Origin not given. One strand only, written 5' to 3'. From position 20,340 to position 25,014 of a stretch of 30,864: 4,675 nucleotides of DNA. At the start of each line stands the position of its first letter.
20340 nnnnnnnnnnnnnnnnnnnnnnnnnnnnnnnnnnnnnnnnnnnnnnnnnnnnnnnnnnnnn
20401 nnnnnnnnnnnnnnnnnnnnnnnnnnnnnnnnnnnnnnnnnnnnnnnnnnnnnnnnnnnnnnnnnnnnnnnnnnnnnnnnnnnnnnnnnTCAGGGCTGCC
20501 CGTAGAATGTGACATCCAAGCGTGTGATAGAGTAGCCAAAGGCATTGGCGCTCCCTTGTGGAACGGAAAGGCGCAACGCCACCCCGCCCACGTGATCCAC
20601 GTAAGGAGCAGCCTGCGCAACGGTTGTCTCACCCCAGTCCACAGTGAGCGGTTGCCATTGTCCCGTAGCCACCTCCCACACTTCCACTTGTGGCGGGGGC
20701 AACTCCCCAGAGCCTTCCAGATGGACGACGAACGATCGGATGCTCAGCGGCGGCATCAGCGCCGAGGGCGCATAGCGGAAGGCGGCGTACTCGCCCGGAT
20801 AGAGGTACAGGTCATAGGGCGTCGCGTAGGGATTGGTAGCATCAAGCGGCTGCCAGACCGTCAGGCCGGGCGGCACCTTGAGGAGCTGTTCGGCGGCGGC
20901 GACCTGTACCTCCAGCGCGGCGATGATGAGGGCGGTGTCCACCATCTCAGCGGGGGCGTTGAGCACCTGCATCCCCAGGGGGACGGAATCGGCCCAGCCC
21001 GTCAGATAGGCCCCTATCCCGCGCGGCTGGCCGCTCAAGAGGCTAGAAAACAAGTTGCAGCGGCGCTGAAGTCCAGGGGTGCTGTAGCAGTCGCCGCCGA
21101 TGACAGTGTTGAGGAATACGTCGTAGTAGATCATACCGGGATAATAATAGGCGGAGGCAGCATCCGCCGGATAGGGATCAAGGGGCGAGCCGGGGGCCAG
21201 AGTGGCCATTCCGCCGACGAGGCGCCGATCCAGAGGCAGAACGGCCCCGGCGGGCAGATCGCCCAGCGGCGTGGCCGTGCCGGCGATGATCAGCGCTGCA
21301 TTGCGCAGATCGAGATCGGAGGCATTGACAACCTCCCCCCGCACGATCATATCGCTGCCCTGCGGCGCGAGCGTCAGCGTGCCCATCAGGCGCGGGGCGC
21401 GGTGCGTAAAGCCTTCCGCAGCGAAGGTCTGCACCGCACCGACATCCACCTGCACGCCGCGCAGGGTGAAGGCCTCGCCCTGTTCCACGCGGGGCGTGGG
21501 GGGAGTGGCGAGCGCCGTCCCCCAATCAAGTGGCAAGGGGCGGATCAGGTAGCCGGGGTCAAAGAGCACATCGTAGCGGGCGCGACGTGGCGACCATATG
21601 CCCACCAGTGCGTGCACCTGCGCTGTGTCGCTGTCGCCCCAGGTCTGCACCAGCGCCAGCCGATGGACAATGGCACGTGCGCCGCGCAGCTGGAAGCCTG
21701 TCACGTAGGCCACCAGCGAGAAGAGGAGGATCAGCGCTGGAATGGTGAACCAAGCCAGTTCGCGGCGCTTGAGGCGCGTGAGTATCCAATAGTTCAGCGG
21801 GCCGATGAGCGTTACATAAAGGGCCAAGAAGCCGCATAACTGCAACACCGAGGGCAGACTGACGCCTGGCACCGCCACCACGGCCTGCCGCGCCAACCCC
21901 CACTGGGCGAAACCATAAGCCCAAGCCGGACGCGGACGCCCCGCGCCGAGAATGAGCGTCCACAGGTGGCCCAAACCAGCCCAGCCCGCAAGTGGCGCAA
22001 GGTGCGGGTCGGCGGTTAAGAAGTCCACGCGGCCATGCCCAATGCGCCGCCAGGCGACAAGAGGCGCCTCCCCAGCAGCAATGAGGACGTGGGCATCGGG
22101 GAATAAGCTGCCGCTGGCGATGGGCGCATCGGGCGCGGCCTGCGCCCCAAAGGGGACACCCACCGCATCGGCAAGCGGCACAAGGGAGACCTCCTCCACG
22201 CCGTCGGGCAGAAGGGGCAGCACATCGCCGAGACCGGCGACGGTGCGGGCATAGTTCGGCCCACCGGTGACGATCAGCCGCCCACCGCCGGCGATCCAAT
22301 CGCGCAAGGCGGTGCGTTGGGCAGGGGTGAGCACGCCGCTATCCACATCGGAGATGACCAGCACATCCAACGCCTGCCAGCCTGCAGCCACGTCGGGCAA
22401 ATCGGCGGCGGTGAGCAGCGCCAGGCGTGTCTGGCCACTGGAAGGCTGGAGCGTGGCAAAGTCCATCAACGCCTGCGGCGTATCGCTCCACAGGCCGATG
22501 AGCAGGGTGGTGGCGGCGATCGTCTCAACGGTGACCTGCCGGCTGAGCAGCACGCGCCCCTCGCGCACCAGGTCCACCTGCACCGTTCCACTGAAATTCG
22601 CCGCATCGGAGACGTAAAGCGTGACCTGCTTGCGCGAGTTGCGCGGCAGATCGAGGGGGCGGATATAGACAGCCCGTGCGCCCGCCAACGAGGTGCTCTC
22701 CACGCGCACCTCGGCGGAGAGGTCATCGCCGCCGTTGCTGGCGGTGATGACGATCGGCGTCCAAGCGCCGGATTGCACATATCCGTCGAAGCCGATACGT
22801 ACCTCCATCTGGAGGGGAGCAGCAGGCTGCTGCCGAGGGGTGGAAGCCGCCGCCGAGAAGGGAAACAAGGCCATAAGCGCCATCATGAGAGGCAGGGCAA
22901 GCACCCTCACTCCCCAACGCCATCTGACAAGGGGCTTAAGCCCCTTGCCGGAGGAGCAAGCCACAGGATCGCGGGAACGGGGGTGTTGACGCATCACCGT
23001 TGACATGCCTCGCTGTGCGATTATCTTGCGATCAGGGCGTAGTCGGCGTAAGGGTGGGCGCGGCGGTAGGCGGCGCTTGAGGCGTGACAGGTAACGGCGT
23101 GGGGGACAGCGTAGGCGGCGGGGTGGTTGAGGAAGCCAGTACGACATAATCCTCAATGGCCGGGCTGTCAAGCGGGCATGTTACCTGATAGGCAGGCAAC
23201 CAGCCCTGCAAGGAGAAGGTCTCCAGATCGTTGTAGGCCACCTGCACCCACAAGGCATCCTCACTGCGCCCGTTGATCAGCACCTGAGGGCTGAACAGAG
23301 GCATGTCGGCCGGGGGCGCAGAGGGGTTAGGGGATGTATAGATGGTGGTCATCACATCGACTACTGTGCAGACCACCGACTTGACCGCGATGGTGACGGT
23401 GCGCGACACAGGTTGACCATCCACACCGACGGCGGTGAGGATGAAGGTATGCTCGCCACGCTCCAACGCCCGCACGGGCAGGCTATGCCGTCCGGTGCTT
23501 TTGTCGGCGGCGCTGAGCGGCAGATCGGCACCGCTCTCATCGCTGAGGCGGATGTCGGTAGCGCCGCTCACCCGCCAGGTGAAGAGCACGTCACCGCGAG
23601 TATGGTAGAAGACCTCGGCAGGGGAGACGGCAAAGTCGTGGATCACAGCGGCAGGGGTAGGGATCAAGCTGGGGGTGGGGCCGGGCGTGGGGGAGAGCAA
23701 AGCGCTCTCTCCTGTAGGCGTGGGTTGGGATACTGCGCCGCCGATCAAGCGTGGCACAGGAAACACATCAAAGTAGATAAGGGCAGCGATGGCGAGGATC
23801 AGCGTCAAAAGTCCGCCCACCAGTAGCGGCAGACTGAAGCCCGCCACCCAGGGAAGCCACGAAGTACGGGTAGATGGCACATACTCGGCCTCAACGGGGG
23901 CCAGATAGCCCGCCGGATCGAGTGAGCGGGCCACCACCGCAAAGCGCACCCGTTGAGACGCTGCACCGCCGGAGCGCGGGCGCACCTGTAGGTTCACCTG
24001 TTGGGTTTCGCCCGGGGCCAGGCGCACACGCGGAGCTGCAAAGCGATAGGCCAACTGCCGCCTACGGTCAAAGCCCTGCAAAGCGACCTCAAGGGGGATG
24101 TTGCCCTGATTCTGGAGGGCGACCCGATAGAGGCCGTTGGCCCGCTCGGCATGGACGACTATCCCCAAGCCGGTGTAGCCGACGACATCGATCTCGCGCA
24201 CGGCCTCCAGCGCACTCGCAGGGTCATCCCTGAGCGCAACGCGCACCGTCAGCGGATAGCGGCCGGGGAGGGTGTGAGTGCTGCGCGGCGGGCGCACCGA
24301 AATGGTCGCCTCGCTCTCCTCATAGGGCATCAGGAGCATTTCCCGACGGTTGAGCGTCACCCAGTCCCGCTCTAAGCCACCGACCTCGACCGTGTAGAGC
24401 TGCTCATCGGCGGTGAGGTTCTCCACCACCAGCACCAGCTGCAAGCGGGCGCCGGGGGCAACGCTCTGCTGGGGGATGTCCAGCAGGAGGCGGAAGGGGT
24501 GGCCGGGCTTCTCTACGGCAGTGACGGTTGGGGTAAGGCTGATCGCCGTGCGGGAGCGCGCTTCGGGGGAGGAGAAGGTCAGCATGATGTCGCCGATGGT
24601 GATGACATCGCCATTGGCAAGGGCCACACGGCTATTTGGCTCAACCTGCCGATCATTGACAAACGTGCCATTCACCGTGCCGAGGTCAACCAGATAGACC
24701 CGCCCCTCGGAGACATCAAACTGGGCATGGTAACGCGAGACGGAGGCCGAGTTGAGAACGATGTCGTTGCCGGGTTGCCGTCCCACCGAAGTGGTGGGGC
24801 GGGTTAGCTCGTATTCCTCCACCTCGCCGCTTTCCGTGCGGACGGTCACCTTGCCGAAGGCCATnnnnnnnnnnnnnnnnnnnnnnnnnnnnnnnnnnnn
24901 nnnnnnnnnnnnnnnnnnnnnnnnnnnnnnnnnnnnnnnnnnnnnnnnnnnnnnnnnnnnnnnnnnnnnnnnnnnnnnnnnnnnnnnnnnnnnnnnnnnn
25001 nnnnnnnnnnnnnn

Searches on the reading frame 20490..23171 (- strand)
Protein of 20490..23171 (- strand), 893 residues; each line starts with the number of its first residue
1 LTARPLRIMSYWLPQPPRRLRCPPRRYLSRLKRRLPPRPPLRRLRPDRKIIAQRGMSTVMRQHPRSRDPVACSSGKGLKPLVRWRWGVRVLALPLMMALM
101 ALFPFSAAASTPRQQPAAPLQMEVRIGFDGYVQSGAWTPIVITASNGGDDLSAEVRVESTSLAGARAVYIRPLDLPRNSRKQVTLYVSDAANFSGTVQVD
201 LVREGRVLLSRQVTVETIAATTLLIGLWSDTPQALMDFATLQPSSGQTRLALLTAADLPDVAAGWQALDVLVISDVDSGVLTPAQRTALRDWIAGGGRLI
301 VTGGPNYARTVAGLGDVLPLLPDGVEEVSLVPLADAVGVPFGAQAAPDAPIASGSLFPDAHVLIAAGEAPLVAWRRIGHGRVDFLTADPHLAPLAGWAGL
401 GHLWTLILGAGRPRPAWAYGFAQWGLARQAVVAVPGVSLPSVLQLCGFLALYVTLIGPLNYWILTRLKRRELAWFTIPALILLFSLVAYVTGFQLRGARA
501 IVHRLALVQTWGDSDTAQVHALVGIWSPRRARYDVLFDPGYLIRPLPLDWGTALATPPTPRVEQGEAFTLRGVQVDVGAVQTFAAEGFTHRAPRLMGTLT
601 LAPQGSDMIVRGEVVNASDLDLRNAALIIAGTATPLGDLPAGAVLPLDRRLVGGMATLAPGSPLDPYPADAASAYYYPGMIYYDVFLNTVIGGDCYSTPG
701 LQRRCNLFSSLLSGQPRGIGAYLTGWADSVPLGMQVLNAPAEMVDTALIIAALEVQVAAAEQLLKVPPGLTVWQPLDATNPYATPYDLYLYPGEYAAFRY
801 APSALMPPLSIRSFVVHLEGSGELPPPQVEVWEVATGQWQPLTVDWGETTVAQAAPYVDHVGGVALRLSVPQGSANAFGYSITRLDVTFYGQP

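Call 3: search_protein_families(library=pfam, proteins=[window:20490-23171:-], max_evalue=0.01)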
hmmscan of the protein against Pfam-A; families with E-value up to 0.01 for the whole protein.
window:20490-23171:- (893 aa): 2 families
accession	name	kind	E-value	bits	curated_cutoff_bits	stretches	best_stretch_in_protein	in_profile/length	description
PF24157.1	DUF7408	-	5.1e-06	27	27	1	266-382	36-149/174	Domain of unknown function (DUF7408)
PF14258.12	DUF4350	-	0.0043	17.8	30.4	1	270-326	41-86/181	Domain of unknown function (DUF4350)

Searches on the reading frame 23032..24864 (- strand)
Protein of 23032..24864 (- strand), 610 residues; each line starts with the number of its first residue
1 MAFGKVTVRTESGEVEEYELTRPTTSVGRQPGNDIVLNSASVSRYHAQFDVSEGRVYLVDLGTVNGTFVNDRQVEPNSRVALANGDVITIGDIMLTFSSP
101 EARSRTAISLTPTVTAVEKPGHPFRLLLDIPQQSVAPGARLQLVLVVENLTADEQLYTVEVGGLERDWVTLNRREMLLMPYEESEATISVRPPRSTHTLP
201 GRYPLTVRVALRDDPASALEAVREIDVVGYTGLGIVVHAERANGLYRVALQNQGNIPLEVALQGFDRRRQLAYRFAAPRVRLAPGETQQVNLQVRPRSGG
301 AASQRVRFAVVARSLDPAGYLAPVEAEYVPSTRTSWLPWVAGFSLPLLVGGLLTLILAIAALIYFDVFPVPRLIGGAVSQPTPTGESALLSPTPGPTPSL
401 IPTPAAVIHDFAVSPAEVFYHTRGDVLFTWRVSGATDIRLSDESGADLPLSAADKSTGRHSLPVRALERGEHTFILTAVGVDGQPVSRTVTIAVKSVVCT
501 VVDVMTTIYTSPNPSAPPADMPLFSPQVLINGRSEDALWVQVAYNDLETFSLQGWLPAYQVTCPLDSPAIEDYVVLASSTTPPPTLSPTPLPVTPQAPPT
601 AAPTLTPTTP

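Call 3: search_protein_families(library=pfam, proteins=[window:23032-24864:-], max_evalue=0.01)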
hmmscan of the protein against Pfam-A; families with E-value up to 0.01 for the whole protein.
window:23032-24864:- (610 aa): 5 families
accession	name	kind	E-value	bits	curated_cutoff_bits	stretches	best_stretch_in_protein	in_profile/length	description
PF00498.31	FHA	-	2.3e-21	76.4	20.7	1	25-91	1-67/67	FHA domain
PF16697.10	Yop-YscD_cpl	-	9.5e-16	58.3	33.2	1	16-99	10-92/94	Inner membrane component of T3SS, cytoplasmic domain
PF11614.14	FixG_C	-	2.8e-05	24.7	25.6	0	147-215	39-105/119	IG-like fold at C-terminal of FixG, putative oxidoreductase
PF22067.2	Cep192_D3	-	0.00024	21.6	27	0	248-300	23-73/99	Cep192 domain 3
PF10633.15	NPCBM_assoc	-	0.00097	19.7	24.4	0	281-310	45-75/78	NPCBM-associated, NEW3 domain of alpha-galactosidase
